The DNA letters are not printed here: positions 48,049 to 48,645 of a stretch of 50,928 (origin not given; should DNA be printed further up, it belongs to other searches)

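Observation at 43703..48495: Triplicated small two-TM module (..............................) in a glycosylation cluster: once fused to an FAD oxidoreductase, twice free-standing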

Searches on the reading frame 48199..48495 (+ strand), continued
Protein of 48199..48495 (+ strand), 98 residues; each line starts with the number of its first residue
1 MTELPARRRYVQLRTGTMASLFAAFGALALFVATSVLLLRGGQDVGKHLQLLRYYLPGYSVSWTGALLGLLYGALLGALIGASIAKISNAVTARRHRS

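Call 46: find_encoding_contigs(protein=P0184, flank=8000, max_places=3)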
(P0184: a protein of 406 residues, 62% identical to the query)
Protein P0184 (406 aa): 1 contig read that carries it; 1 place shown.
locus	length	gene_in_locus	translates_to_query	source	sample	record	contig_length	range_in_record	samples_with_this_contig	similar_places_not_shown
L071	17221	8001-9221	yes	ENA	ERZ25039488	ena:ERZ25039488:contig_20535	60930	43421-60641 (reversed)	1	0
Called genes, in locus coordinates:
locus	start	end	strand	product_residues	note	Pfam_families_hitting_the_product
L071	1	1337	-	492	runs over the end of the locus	PF01663:Phosphodiest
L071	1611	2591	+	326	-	PF03706:LPG_synthase_TM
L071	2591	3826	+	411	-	PF13506:Glyco_transf_21, PF13641:Glyco_tranf_2_3, PF00535:Glycos_transf_2, PF10111:Glyco_tranf_2_2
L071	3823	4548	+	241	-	PF01663:Phosphodiest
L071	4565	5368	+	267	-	-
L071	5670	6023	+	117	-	-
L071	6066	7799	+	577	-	-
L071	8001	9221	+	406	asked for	-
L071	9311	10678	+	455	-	PF01593:Amino_oxidase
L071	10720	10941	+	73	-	-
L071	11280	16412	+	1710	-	PF13692:Glyco_trans_1_4, PF00534:Glycos_transf_1 (faint), PF13524:Glyco_trans_1_2 (faint), PF00535:Glycos_transf_2, PF13641:Glyco_tranf_2_3, PF13692:Glyco_trans_1_4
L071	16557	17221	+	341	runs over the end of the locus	PF00288:GHMP_kinases_N, PF08544:GHMP_kinases_C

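Call 53: predict_structure(alignment_id=A4)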
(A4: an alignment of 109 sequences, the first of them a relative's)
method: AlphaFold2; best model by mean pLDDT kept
length: 344 residues; sequences in the alignment: 109
mean_pLDDT: 86.6   pTM: 0.85
mean pLDDT of the five models: 86.6, 85.8, 85.5, 83.3, 81.7
residues with pLDDT >= 90: 204; 70-90: 91; 50-70: 39; < 50: 10
segments of 3 or more residues with pLDDT < 50: 1-3, 341-344
pLDDT, mean of each block of 10 residues (from residue 1): 51 86 97 97 93 64 69 91 96 97 90 70 54 61 87 95 97 92 86 92 97 97 92 88 88 96 97 94 86 88 95 97 98 85 47
secondary structure, 60 per line:
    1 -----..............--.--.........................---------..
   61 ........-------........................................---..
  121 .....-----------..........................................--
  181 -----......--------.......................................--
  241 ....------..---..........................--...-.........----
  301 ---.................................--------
elements in order: H6-19 H25-49 H59-68 H76-115 H119-125 H137-178 H186-191 H200-236 H241-244 H256-281 H288-296 H304-336

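Call 56: fold_search(model_id=the predicted structure, library=pdb)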
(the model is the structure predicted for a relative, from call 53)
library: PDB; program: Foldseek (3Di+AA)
matches with E <= 10: 78; with E <= 0.001: 0
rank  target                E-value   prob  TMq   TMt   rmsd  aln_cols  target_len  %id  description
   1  6h2f_C                1.1e+00  0.10  0.14  0.14  34.6       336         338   12  Structure of the pre-pore AhlB of the tripartite alpha-pore forming toxin, AHL, from Aeromonas hydrophila. (released 2019-07-10)
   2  6h2f_A                1.6e+00  0.08  0.14  0.15  34.1       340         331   12  Structure of the pre-pore AhlB of the tripartite alpha-pore forming toxin, AHL, from Aeromonas hydrophila. (released 2019-07-10)
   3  8jzx_A                1.6e+00  0.03  0.11  0.09  25.6       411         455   13  SLC15A4 inhibitor complex (released 2023-09-27)
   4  8qae_A                1.9e+00  0.10  0.16  0.21  14.9       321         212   10  X-ray crystal structure of a de novo designed single-chain antiparallel 6-helix alpha-helical barrel, sc-apCC-6-SLLA (released 2024-07-03)
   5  7bpu_A                1.9e+00  0.06  0.13  0.15  19.8       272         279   16  Structural and mechanistic insights into the biosynthesis of Digeranylgeranylglyceryl phosphate synthase in membranes (released 2021-04-14)
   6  8fcz_A                2.4e+00  0.04  0.11  0.12  19.3       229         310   10  Crystal structure of ground-state rhodopsin in complex with a nanobody (released 2023-08-30)
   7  7b4m_A                2.4e+00  0.02  0.12  0.10  23.7       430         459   14  CryoEM structure of the human sodium proton exchanger NHA2 in nanodisc (released 2022-01-12)
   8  8e1m_B                2.6e+00  0.21  0.20  0.39   9.6       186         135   10  Cryo-EM structure of the endogenous core TIM23 complex from S. cerevisiae (released 2023-06-21)
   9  6oyh_D                2.6e+00  0.05  0.11  0.11  18.2       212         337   15  Crystal structure of MraY bound to carbacaprazamycin (released 2019-07-10)
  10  7d76_R                2.9e+00  0.05  0.14  0.16  16.1       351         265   12  Cryo-EM structure of the beclomethasone-bound adhesion receptor GPR97-Go complex (released 2021-02-03)
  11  4n4w_A                3.2e+00  0.04  0.15  0.12  24.1       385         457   14  Structure of the human smoothened receptor in complex with SANT-1. (released 2014-01-22)
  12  6lo8_A                3.6e+00  0.10  0.16  0.31  10.6       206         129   14  Cryo-EM structure of the TIM22 complex from yeast (released 2020-09-30)
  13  6oyz_B                3.8e+00  0.06  0.13  0.13  19.0       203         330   14  Crystal structure of MraY bound to capuramycin (released 2019-07-10)
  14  8z0f_A                3.8e+00  0.04  0.15  0.11  16.9       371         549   12  Cryo-EM structure of ATP-bound human very long-chain fatty acid ABC transporter ABCD3 (released 2024-09-18)
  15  7x2u_B                3.9e+00  0.03  0.14  0.11  23.2       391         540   13  Structure of a human NHE3-CHP1 complex in the autoinhibited state (released 2022-04-20)
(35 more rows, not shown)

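Call 57: search_protein_families(library=pfam, proteins=[L039:7968-9467:-, L039:10202-11638:-, L053:2507-4066:-, L049:10243-11586:+, L037:10533-12311:-, L037:12291-13751:+, L032:10212-11330:+, L032:11341-12546:+, L032:6990-8321:-, L033:8531-9820:+], max_evalue=0.0001)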
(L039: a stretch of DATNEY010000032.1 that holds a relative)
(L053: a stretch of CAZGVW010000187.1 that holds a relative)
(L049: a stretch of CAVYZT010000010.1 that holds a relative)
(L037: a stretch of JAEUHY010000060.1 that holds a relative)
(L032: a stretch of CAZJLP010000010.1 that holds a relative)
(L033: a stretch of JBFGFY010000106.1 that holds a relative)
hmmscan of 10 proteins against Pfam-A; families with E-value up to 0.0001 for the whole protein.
L039:7968-9467:- (499 aa): 2 families
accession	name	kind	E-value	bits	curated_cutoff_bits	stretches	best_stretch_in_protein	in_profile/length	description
PF01979.26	Amidohydro_1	-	1.4e-20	74.2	25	1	87-433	2-330/345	Amidohydrolase family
PF07969.17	Amidohydro_3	-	3.8e-12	46.9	29.7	1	393-446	412-469/472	Amidohydrolase family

L039:10202-11638:- (478 aa): 0 families

L053:2507-4066:- (519 aa): 0 families

L049:10243-11586:+ (447 aa): 0 families

L037:10533-12311:- (592 aa): 0 families

L037:12291-13751:+ (486 aa): 2 families
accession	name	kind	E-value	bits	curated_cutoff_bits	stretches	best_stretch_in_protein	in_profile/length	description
PF01943.22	Polysacc_synt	-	3.7e-21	76.2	28.2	1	17-280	3-272/274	Polysaccharide biosynthesis protein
PF13440.11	Polysacc_synt_3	-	2.1e-11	44.1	23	1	180-329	140-291/293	Polysaccharide biosynthesis protein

L032:10212-11330:+ (372 aa): 4 families
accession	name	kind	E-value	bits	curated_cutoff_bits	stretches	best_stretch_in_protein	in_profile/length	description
PF01408.29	GFO_IDH_MocA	-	3.4e-30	105.7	24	1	23-141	1-120/120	Oxidoreductase family, NAD-binding Rossmann fold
PF22725.1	GFO_IDH_MocA_C3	-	4.4e-26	91.8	27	1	152-272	4-124/124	GFO/IDH/MocA C-terminal domain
PF02894.22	GFO_IDH_MocA_C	-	4.1e-18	66.4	22.9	1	153-366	1-218/218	Oxidoreductase family, C-terminal alpha/beta domain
PF03447.22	NAD_binding_3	-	9.9e-09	36.4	24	1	26-136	3-112/116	Homoserine dehydrogenase, NAD binding domain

L032:11341-12546:+ (401 aa): 1 family
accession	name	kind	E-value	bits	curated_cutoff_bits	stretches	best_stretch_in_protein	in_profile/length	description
PF01757.29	Acyl_transf_3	-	2.9e-28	99.3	31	1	14-362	2-324/326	Acyltransferase domain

L032:6990-8321:- (443 aa): 1 family
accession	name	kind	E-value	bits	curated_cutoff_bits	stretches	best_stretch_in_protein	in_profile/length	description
PF09594.16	GT87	-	4.5e-09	36.9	25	1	100-340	5-222/237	Glycosyltransferase family 87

L033:8531-9820:+ (429 aa): 5 families
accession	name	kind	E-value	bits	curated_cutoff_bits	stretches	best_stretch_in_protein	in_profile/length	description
PF00534.26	Glycos_transf_1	-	5.3e-29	101.4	26.4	1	238-390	10-171/172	Glycosyl transferases group 1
PF13692.12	Glyco_trans_1_4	-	9.9e-25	87.9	27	1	243-377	1-142/142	Glycosyl transferases group 1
PF13439.12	Glyco_transf_4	-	3.2e-13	50.5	28.5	1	26-221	2-165/170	Glycosyltransferase Family 4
PF13579.12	Glyco_trans_4_4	-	2.9e-09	37.9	29.7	1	28-219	3-156/158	Glycosyl transferase 4-like domain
PF13524.12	Glyco_trans_1_2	-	7.6e-06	26.4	25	1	268-396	12-134/144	Glycosyl transferase-like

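Call 58: find_homologous_proteins(query=P0124, region=300-460, max_evalue=0.00001)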
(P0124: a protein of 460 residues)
Query P0124, residues 300-460 (161 aa): 27 proteins with E <= 0.00001 among 5991 candidates.
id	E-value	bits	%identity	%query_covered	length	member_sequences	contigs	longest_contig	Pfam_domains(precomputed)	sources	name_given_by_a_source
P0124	6.3e-98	343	100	100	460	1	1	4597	PF13632.13,PF10111.15,PF13641.13,PF00535.33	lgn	-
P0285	4.4e-77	275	81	99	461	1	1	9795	PF13632.13,PF10111.15,PF13641.13,PF00535.33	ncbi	-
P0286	4.6e-27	113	45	94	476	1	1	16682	PF10111.15,PF13641.13,PF00535.33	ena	-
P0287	1.2e-25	108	55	64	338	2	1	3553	-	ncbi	-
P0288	6.3e-25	106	51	64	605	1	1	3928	PF01266.31,PF01593.31,PF13450.13,PF00890.31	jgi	-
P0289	3.5e-24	103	54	64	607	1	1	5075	PF01266.31,PF01593.31,PF13450.13,PF00890.31,PF12831.14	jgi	-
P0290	6.9e-24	103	54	66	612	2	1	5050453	PF01266.31,PF01593.31,PF13450.13,PF00070.34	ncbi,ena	-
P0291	5.7e-22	96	51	60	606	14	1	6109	PF01266.31,PF01593.31,PF13450.13,PF00890.31,PF07992.21,PF00070.34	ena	-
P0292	7.3e-22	96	49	61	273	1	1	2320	-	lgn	-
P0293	4.9e-21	93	47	68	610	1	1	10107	PF01266.31,PF01593.31,PF13450.13,PF13738.13,PF03486.21,PF01494.26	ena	-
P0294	7.0e-21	93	49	71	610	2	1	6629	PF01266.31,PF01593.31,PF13450.13,PF01494.26,PF12831.14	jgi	jgi:protoporphyrinogen oxidase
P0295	1.2e-20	92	46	76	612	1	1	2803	PF01593.31,PF13450.13,PF07992.21,PF12831.14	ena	-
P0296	5.6e-20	90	45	73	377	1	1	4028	-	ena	-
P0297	6.8e-20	90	48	66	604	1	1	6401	PF01266.31,PF01593.31,PF13450.13,PF07992.21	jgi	-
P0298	1.8e-19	88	48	66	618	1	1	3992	PF01266.31,PF01593.31,PF13450.13,PF07992.21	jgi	jgi:protoporphyrinogen oxidase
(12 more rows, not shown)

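Call 68: search_protein_families(library=phrogs, proteins=[window:48199-48495:+, P0018, L044:9959-10309:+, L044:10340-10981:+], max_evalue=0.1)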
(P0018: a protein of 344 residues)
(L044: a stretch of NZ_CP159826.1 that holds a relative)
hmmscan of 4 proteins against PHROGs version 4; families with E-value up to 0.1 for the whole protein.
window:48199-48495:+ (98 aa): 0 families

P0018 (344 aa): 0 families

L044:9959-10309:+ (116 aa): 1 family
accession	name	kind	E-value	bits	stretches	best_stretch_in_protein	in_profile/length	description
phrog_15104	-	unknown function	0.082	13.6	0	6-25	2-21/42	-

L044:10340-10981:+ (213 aa): 0 families

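Call 69: search_protein_families(library=ncbifam, proteins=[P0018, L044:9959-10309:+, L044:10340-10981:+, L044:10986-12470:+, L044:12705-13775:+, P0124], max_evalue=0.01)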
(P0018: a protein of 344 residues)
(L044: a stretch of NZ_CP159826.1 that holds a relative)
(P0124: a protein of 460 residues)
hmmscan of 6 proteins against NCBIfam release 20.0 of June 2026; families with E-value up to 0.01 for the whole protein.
P0018 (344 aa): 2 families
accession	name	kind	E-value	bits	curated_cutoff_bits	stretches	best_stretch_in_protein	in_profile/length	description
NF037947.1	holin_4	subfamily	3.4e-17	62.7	70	3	255-330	2-75/75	bacteriophage holin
NF053524.1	thylo_ssl2009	equivalog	8.9e-05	23.1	58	0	78-100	10-32/90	ssl2009 family thylakoid membrane protein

L044:9959-10309:+ (116 aa): 1 family
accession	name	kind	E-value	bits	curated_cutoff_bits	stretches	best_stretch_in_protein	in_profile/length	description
NF037947.1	holin_4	subfamily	8.9e-05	22.9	70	1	19-95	2-73/75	bacteriophage holin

L044:10340-10981:+ (213 aa): 1 family
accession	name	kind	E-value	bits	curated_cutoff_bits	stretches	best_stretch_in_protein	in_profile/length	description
NF037947.1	holin_4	subfamily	4.9e-10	39.8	70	2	24-84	3-61/75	bacteriophage holin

L044:10986-12470:+ (494 aa): 55 families (the best 25 are shown)
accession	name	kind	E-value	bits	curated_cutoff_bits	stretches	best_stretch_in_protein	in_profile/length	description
NF005548.0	PRK07208.1-4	equivalog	5e-127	424.5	389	1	7-482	3-476/488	hypothetical protein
NF005545.0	PRK07208.1-1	equivalog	2e-110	369.5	451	1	3-480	3-486/504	hypothetical protein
NF005546.0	PRK07208.1-2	equivalog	1.1e-103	347.6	418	2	82-478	110-526/527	hypothetical protein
NF005547.0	PRK07208.1-3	equivalog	2.2e-102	343.2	380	1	4-475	1-459/465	hypothetical protein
NF005549.0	PRK07208.1-5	equivalog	1.4e-73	248.1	587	2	85-459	115-513/534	hypothetical protein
NF005560.0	PRK07233.1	equivalog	1.1e-34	120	252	1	9-457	2-424/435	hypothetical protein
TIGR02734.1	crtI_fam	subfamily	1.5e-10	40.4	238.1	1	10-75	1-65/504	phytoene desaturase family protein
TIGR03467.1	HpnE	equivalog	1.8e-10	40.7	283.05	1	10-79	1-72/430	hydroxysqualene dehydroxylase HpnE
TIGR00031.1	UDP-GALP_mutase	equivalog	1.8e-08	33.8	303.75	1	10-178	4-173/378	UDP-galactopyranose mutase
NF058655.1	CrtID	equivalog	5.5e-08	32.1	640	1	10-75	1-65/478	bifunctional phytoene desaturase/3,4-desaturase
TIGR00562.1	proto_IX_ox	equivalog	6.4e-08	31.6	97.85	1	8-66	3-63/470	protoporphyrinogen oxidase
NF008841.0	PRK11883.1-1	equivalog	7.9e-08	31.6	517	1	7-94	3-95/453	protoporphyrinogen oxidase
NF008845.0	PRK11883.1-5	equivalog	9.2e-08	30.8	560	1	223-433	235-439/468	protoporphyrinogen oxidase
TIGR02733.1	desat_CrtD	equivalog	2.3e-07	29.9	549.7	1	8-60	2-54/492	C-3',4' desaturase CrtD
NF042421.1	hydcarot_desat_CrtD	equivalog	7e-07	28.1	500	1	10-61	4-55/487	1-hydroxycarotenoid 3,4-desaturase CrtD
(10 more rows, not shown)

L044:12705-13775:+ (356 aa): 20 families
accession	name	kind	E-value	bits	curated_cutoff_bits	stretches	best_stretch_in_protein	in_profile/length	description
NF041875.1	EPS_EpsD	equivalog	4.8e-23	82.1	370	1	26-224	1-206/325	exopolysaccharide biosynthesis glycosyltransferase EpsD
TIGR04283.1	glyco_like_mftF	equivalog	5.4e-21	75.2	182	1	26-243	1-204/221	TIGR04283 family arsenosugar biosynthesis glycosyltransferase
TIGR03965.1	mycofact_glyco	equivalog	1.6e-19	70.2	280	1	19-236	70-292/467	mycofactocin biosynthesis glycosyltransferase MftF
NF007482.0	PRK10073.1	equivalog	1.4e-11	44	423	1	24-118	6-102/334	glycosyltransferase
NF010496.0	PRK13915.1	equivalog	5e-11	42.2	262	1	13-113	23-128/307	glucosyl-3-phosphoglycerate synthase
TIGR03469.1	HpnB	hypoth_equivalog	2.5e-08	33.4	379.25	1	23-80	43-99/386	hopene-associated glycosyltransferase HpnB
TIGR03937.1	PgaC_IcaA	equivalog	8.2e-08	31.6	422.3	1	17-122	38-146/407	poly-beta-1,6-N-acetyl-D-glucosamine synthase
TIGR04182.1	glyco_TIGR04182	equivalog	5.9e-07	29.1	325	1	26-122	2-93/293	S-layer glycoprotein N-glycosyltransferase AglJ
NF038302.1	EPS_HpsE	equivalog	6.1e-06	25.4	300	1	26-117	3-102/307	hormogonium polysaccharide biosynthesis glycosyltransferase HpsE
NF047683.1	TeichurnBiosyTuaG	equivalog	1.2e-05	25.1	400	1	23-118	5-103/252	teichuronic acid biosynthesis protein TuaG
NF041394.1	GtaseAglG_Halo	equivalog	5.1e-05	22.7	440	1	56-191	33-177/304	glucosyl-dolichyl phosphate glucuronosyltransferase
NF058614.1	PPMAGASynPpgS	equivalog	5.5e-05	22.7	370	1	28-93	4-64/226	polyprenyl-phospho-N-acetylgalactosaminyl synthase PpgS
NF050050.1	ProtGlycPglI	equivalog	7.3e-05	22.3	500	1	25-119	3-101/306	GalNAc(5)-diNAcBac-PP-undecaprenol beta-1,3-glucosyltransferase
NF007986.1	PRK10714.1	equivalog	9.2e-05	21.6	529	1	24-76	6-59/316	undecaprenyl-phosphate 4-deoxy-4-formamido-L-arabinose transferase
TIGR04242.1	nodulat_NodC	equivalog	0.00024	20.2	550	1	5-139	29-169/395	chitooligosaccharide synthase NodC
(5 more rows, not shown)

P0124 (460 aa): 27 families (the best 25 are shown)
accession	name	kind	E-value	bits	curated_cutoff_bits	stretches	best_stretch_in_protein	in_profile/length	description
NF041875.1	EPS_EpsD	equivalog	1.1e-31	110.5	370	1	4-199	1-206/325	exopolysaccharide biosynthesis glycosyltransferase EpsD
TIGR03965.1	mycofact_glyco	equivalog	1.7e-27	96.4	280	1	4-210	76-291/467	mycofactocin biosynthesis glycosyltransferase MftF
TIGR04283.1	glyco_like_mftF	equivalog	4.6e-24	85.2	182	1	5-213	2-199/221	TIGR04283 family arsenosugar biosynthesis glycosyltransferase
NF050819.1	PolSacchBiosHfsG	equivalog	3e-11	43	500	1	4-185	14-203/302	polysaccharide biosynthesis protein HfsG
NF007482.0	PRK10073.1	equivalog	4.1e-11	42.5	423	1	3-110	7-120/334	glycosyltransferase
NF058614.1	PPMAGASynPpgS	equivalog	7e-10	38.7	370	1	4-108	2-109/226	polyprenyl-phospho-N-acetylgalactosaminyl synthase PpgS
TIGR03937.1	PgaC_IcaA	equivalog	1.3e-09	37.5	422.3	1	3-112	46-161/407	poly-beta-1,6-N-acetyl-D-glucosamine synthase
NF041394.1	GtaseAglG_Halo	equivalog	4e-09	36.2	440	1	22-184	24-198/304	glucosyl-dolichyl phosphate glucuronosyltransferase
NF047683.1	TeichurnBiosyTuaG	equivalog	8.4e-09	35.4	400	1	3-112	7-122/252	teichuronic acid biosynthesis protein TuaG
NF038302.1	EPS_HpsE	equivalog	1.7e-08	33.8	300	1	4-99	3-109/307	hormogonium polysaccharide biosynthesis glycosyltransferase HpsE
NF010496.0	PRK13915.1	equivalog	6.6e-08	32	262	1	4-114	33-155/307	glucosyl-3-phosphoglycerate synthase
TIGR03469.1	HpnB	hypoth_equivalog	1.2e-07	31.1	379.25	1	4-192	46-256/386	hopene-associated glycosyltransferase HpnB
TIGR04182.1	glyco_TIGR04182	equivalog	1.9e-07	30.8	325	1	4-97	2-93/293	S-layer glycoprotein N-glycosyltransferase AglJ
NF038299.1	EPS_HpsN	equivalog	9.9e-07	28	425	1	3-112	2-117/317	hormogonium polysaccharide biosynthesis glycosyltransferase HpsN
NF041391.1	DPhHxTase_Halo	equivalog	1.4e-06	27.4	375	1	26-109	20-101/213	dolichyl-phosphate hexose transferase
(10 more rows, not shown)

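Call 70: search_dna_similar(query=window:48199-48495:+, collection=phages, mode=protein, max_evalue=1, max_rows=15)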
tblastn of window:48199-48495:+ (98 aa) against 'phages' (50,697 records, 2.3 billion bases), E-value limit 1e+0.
No match.

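Call 71: predict_structure(alignment_id=A6)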
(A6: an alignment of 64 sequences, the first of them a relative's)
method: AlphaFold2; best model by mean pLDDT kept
length: 460 residues; sequences in the alignment: 64
mean_pLDDT: 89.3   pTM: 0.77
mean pLDDT of the five models: 89.3, 89.3, 89.2, 88.3, 87.4
residues with pLDDT >= 90: 298; 70-90: 126; 50-70: 29; < 50: 7
segments of 3 or more residues with pLDDT < 50: 331-336
pLDDT, mean of each block of 10 residues (from residue 1): 96 98 94 98 98 98 97 98 97 96 98 96 96 93 88 98 94 91 96 97 92 86 83 71 93 94 96 96 97 98 96 86 72 53 78 86 93 90 70 87 92 92 85 76 72 61
secondary structure, 60 per line:
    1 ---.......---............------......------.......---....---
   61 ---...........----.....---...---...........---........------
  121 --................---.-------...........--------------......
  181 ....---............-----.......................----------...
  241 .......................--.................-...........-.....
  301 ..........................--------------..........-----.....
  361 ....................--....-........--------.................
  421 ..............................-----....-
elements in order: E4-10 H14-25 E32-37 H44-50 E54-57 H64-74 E79-83 E87-89 H93-103 E107-114 H123-138 E150-154 H155-160 H175-184 E188-199 H205-227 H238-263 H266-282 H284-294 H296-326 H341-350 H356-380 H383-386 H388-395 H404-450 H456-459

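Call 73: fold_search(model_id=the predicted structure, library=pdb)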
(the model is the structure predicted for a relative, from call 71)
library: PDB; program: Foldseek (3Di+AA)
matches with E <= 10: 1166; with E <= 0.001: 358
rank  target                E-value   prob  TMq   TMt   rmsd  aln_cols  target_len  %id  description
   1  4p00_A                1.5e-11  1.00  0.46  0.31  11.8       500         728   18  Bacterial Cellulose Synthase in complex with cyclic-di-GMP and UDP (released 2014-04-09)
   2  6yv7_B                1.8e-11  1.00  0.44  0.56   7.7       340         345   18  Mannosyltransferase PcManGT from Pyrobaculum calidifontis (released 2020-07-22)
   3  9b8v_E                3.8e-11  1.00  0.44  0.25  14.5       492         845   14  AlphaFold2 informed cryo-EM model of the E. coli cellulose synthase BcsAG3B6 complex (released 2025-02-19)
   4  6nqt_F                4.0e-11  1.00  0.38  0.36   6.5       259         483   17  GalNac-T2 soaked with UDP-sugar (released 2020-01-29)
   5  8ujf_A                7.2e-11  1.00  0.37  0.33   6.1       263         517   19  X-ray crystal structure of Toxoplasma gondii GalNAc-T3 in complex with UDP-GalNAc, Mn2+, and Muc5AC-3,13 (released 2024-05-15)
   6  6yv7_A                1.0e-10  1.00  0.43  0.56   8.7       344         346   17  Mannosyltransferase PcManGT from Pyrobaculum calidifontis (released 2020-07-22)
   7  6e7i_A                1.2e-10  1.00  0.36  0.34   5.9       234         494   18  Human ppGalNAcT2 I253A/L310A Mutant with EA2 and UDP (released 2020-01-29)
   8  5ej1_A                1.8e-10  1.00  0.45  0.30  11.5       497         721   18  Pre-translocation state of bacterial cellulose synthase (released 2016-03-30)
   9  9omh_A                1.9e-10  1.00  0.38  0.61  10.9       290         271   19  WrtF fucosyltransferase - Apo (released 2025-10-29)
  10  9fmz_A                2.0e-10  1.00  0.39  0.23  13.8       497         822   15  Cryo-EM structure of the c-di-GMP-bound synthase:pEtN transferase complex (BcsA-Bct-G3) from the E. coli cellulose sec (released 2024-10-16)
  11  6nqt_A                2.1e-10  1.00  0.37  0.34   5.8       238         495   18  GalNac-T2 soaked with UDP-sugar (released 2020-01-29)
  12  9omn_B                2.2e-10  1.00  0.38  0.62  10.0       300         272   19  WrtF fucosyltransferase - GDP-2-deoxy-2-fluoro-beta-L-fucose (released 2025-10-29)
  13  6nqt_B                2.6e-10  1.00  0.36  0.34   5.8       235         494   18  GalNac-T2 soaked with UDP-sugar (released 2020-01-29)
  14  4hg6_A                2.6e-10  1.00  0.46  0.30  11.8       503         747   18  Structure of a cellulose synthase - cellulose translocation intermediate (released 2012-12-19)
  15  2ffu_A                3.3e-10  1.00  0.36  0.34   5.9       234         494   18  Crystal Structure of Human ppGalNAcT-2 complexed with UDP and EA2 (released 2006-01-31)
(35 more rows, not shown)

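Call 79: find_related_loci(query=A2, collection=viral_contigs, flank=6000)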
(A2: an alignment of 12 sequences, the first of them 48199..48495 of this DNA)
Query A2 (98 aa) in viral_contigs; peptide patterns used: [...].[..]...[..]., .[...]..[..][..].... (x = any residue, [..] = any of these).
13 stretches matched a pattern, but none encodes a relative of the query by tblastn (E <= 1e-3).
